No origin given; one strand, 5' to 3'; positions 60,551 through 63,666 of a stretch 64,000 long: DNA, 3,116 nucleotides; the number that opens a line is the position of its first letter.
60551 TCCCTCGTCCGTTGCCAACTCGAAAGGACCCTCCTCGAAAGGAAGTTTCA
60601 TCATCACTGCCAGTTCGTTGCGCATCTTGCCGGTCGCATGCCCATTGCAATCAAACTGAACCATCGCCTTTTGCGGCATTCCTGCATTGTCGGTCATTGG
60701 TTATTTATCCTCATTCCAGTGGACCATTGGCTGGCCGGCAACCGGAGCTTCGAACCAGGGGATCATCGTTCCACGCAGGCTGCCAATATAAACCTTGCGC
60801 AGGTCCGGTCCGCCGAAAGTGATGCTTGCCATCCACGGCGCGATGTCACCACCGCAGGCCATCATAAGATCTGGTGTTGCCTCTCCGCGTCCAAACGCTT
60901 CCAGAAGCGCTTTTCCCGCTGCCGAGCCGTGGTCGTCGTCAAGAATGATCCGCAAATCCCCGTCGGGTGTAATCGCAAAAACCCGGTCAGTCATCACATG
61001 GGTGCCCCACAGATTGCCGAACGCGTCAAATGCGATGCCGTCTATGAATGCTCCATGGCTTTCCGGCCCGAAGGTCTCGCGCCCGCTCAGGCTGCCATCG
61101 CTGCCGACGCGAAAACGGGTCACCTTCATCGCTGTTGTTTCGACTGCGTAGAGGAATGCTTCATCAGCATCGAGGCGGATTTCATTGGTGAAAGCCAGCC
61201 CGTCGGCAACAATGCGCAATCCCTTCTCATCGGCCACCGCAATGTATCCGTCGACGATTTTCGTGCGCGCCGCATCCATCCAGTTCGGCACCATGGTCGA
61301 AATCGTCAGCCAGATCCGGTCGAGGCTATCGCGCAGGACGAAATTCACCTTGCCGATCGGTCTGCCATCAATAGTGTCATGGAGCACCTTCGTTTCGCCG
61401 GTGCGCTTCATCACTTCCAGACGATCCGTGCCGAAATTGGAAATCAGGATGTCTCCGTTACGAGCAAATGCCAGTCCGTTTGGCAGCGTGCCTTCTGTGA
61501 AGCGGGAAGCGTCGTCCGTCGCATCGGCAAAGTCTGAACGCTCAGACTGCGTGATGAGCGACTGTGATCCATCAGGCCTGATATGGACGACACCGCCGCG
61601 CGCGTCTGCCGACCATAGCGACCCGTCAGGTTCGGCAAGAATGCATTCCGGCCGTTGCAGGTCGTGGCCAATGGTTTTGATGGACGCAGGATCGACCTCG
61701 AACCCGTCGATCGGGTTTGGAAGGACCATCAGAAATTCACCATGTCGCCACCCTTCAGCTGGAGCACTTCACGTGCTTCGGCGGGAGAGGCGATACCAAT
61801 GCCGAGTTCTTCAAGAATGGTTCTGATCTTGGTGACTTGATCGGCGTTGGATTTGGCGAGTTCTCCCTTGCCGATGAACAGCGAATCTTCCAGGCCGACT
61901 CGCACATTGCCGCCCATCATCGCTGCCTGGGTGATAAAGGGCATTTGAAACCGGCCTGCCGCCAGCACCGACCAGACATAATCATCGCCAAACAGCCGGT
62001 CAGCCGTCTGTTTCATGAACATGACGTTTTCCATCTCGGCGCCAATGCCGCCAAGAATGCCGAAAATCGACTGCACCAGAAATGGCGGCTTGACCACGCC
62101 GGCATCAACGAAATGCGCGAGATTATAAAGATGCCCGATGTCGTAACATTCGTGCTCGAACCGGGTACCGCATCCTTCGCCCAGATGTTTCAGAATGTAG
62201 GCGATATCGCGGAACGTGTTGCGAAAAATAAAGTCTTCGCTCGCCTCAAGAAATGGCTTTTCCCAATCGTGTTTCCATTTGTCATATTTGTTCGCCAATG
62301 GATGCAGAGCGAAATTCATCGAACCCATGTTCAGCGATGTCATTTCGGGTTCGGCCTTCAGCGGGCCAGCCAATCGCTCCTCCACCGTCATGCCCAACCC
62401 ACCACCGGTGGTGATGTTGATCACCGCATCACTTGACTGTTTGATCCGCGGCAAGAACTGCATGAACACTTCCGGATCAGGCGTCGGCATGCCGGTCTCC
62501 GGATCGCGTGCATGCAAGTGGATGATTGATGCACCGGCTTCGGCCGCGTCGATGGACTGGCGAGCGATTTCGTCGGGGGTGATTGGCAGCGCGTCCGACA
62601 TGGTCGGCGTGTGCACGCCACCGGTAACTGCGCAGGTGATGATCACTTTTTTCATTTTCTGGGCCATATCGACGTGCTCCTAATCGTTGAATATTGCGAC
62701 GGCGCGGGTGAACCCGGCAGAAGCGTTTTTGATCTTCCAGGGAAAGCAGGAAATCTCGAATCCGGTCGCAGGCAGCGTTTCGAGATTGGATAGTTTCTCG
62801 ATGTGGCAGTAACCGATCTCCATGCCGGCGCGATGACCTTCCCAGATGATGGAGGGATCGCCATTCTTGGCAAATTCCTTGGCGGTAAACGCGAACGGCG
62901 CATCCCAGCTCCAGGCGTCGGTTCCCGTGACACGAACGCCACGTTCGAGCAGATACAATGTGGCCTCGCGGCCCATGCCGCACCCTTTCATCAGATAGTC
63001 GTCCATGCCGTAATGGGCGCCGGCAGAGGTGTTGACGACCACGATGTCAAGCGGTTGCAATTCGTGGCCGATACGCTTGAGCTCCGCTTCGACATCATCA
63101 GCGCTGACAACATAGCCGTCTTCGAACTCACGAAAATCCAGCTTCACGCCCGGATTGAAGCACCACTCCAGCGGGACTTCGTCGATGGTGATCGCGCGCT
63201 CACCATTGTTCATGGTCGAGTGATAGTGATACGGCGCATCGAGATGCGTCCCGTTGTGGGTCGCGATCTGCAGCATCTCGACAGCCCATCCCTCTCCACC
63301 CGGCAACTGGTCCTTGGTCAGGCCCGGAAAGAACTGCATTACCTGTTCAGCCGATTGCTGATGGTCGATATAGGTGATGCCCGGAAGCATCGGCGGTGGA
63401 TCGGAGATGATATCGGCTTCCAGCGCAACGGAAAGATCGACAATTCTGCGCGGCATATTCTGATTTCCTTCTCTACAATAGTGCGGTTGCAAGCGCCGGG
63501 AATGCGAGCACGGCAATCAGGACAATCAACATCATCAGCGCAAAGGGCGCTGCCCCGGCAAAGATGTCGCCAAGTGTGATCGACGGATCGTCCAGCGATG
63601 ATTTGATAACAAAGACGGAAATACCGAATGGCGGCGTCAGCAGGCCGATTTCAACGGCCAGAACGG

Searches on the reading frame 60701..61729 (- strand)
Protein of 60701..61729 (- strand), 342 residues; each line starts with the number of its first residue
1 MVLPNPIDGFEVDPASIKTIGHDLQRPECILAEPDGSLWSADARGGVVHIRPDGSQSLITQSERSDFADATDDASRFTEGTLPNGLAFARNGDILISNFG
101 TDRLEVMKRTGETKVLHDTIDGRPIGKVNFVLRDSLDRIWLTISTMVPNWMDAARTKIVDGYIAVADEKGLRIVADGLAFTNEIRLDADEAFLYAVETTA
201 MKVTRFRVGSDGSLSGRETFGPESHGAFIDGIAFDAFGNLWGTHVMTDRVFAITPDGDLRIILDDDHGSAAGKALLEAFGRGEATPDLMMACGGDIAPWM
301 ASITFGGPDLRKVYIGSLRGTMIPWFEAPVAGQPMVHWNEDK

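Call 78: search_protein_families(library=pfam, proteins=[window:60701-61729:-], max_evalue=0.00001)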
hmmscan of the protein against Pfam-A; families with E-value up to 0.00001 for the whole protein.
window:60701-61729:- (342 aa): 1 family
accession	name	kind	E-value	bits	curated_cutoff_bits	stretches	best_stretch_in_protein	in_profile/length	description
PF08450.18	SGL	-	1.5e-19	71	26.3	1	75-259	37-216/246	SMP-30/Gluconolactonase/LRE-like region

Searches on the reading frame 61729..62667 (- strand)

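Call 78: search_protein_families(library=pfam, proteins=[window:61729-62667:-], max_evalue=0.00001)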
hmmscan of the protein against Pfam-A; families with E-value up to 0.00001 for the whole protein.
window:61729-62667:- (312 aa): 1 family
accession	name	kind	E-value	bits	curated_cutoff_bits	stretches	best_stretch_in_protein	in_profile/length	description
PF05853.18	BKACE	-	5.9e-106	354.2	24.8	1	7-304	1-274/274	beta-keto acid cleavage enzyme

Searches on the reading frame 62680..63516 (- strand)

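Call 78: search_protein_families(library=pfam, proteins=[window:62680-63516:-], max_evalue=0.00001)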
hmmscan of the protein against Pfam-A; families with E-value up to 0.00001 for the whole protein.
window:62680-63516:- (278 aa): 1 family
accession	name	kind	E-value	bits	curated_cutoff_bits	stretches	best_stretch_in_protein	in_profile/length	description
PF04199.19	Cyclase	-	5.1e-36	124.4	23.1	1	26-206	1-142/142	Putative cyclase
